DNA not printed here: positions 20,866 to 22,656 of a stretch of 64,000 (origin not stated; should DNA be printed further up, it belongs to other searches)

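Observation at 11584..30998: Three paralogous TagF/KpsC-like K-x-HP transferases distributed through the nonulosonic acid cluster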

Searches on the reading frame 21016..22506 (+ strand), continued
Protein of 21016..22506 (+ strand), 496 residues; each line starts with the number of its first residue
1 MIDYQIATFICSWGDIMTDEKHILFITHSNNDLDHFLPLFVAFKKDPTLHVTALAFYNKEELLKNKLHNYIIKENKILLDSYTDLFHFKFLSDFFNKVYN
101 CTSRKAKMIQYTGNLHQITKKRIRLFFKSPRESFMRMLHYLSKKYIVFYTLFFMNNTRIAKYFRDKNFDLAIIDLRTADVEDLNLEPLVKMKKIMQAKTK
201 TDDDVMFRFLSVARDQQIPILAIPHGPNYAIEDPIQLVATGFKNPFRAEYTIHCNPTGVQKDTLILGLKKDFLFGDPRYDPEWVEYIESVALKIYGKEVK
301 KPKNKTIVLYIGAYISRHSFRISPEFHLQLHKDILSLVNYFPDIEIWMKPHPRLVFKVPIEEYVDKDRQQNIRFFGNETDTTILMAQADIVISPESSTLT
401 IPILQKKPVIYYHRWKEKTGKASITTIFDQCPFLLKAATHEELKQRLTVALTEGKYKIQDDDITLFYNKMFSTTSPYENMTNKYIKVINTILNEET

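Call 95: search_solved_structures(query=A4, max_evalue=1, show_alignments=3)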
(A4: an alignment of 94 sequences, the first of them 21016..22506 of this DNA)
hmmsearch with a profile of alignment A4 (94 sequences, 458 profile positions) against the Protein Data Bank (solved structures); distinct sequences matched with E-value up to 1: 35.
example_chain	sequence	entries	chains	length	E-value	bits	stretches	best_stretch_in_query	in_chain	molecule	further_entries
6vlb_A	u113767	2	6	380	6.7e-08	35.1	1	54-364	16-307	UDP-N-acetylglucosamine 2-epimerase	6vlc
8qoy_A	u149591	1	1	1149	9.2e-07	31.3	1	207-435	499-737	TagF-like capsule polymerase Cps3D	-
8fuw_A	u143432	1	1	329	8.1e-06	28.2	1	263-362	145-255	Capsule polysaccharide export protein KpsC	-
4neq_A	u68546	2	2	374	1.5e-05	27.3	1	55-400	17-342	UDP-N-acetylglucosamine 2-epimerase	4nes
8fux_A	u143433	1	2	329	1.6e-05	27.3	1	265-362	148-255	Capsule polysaccharide export protein KpsC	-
5enz_A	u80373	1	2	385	1.7e-05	27.2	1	54-402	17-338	UDP-GlcNAc 2-epimerase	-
6mgc_A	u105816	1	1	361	1.7e-05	27.2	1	264-362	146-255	Capsule polysaccharide export protein KpsC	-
6mgd_A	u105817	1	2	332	3.7e-05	26.1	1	262-363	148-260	Capsular polysaccharide export system protein KpsC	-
9wde_A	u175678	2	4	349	0.00012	24.3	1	208-411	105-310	Processive diacylglycerol beta-glucosyltransferase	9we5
8ahe_A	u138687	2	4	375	0.00033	22.9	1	142-302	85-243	UDP-N-acetylglucosamine 2-epimerase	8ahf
3beo_A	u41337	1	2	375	0.00033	22.9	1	142-302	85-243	UDP-N-acetylglucosamine 2-epimerase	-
6mgb_A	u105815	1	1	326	0.00043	22.5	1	289-363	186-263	Capsular polysaccharide export system protein KpsC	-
8sxw_A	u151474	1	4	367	0.0064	18.7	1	144-310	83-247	UDP-2,3-diacetamido-2,3-dideoxy-glucuronic acid-2-epimerase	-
8sy9_A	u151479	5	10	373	0.0065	18.7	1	144-310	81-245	UDP-2,3-diacetamido-2,3-dideoxy-glucuronic acid-2-epimerase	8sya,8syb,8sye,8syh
8syd_A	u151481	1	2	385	0.0071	18.5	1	144-310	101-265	UDP-2,3-diacetamido-2,3-dideoxy-glucuronic acid-2-epimerase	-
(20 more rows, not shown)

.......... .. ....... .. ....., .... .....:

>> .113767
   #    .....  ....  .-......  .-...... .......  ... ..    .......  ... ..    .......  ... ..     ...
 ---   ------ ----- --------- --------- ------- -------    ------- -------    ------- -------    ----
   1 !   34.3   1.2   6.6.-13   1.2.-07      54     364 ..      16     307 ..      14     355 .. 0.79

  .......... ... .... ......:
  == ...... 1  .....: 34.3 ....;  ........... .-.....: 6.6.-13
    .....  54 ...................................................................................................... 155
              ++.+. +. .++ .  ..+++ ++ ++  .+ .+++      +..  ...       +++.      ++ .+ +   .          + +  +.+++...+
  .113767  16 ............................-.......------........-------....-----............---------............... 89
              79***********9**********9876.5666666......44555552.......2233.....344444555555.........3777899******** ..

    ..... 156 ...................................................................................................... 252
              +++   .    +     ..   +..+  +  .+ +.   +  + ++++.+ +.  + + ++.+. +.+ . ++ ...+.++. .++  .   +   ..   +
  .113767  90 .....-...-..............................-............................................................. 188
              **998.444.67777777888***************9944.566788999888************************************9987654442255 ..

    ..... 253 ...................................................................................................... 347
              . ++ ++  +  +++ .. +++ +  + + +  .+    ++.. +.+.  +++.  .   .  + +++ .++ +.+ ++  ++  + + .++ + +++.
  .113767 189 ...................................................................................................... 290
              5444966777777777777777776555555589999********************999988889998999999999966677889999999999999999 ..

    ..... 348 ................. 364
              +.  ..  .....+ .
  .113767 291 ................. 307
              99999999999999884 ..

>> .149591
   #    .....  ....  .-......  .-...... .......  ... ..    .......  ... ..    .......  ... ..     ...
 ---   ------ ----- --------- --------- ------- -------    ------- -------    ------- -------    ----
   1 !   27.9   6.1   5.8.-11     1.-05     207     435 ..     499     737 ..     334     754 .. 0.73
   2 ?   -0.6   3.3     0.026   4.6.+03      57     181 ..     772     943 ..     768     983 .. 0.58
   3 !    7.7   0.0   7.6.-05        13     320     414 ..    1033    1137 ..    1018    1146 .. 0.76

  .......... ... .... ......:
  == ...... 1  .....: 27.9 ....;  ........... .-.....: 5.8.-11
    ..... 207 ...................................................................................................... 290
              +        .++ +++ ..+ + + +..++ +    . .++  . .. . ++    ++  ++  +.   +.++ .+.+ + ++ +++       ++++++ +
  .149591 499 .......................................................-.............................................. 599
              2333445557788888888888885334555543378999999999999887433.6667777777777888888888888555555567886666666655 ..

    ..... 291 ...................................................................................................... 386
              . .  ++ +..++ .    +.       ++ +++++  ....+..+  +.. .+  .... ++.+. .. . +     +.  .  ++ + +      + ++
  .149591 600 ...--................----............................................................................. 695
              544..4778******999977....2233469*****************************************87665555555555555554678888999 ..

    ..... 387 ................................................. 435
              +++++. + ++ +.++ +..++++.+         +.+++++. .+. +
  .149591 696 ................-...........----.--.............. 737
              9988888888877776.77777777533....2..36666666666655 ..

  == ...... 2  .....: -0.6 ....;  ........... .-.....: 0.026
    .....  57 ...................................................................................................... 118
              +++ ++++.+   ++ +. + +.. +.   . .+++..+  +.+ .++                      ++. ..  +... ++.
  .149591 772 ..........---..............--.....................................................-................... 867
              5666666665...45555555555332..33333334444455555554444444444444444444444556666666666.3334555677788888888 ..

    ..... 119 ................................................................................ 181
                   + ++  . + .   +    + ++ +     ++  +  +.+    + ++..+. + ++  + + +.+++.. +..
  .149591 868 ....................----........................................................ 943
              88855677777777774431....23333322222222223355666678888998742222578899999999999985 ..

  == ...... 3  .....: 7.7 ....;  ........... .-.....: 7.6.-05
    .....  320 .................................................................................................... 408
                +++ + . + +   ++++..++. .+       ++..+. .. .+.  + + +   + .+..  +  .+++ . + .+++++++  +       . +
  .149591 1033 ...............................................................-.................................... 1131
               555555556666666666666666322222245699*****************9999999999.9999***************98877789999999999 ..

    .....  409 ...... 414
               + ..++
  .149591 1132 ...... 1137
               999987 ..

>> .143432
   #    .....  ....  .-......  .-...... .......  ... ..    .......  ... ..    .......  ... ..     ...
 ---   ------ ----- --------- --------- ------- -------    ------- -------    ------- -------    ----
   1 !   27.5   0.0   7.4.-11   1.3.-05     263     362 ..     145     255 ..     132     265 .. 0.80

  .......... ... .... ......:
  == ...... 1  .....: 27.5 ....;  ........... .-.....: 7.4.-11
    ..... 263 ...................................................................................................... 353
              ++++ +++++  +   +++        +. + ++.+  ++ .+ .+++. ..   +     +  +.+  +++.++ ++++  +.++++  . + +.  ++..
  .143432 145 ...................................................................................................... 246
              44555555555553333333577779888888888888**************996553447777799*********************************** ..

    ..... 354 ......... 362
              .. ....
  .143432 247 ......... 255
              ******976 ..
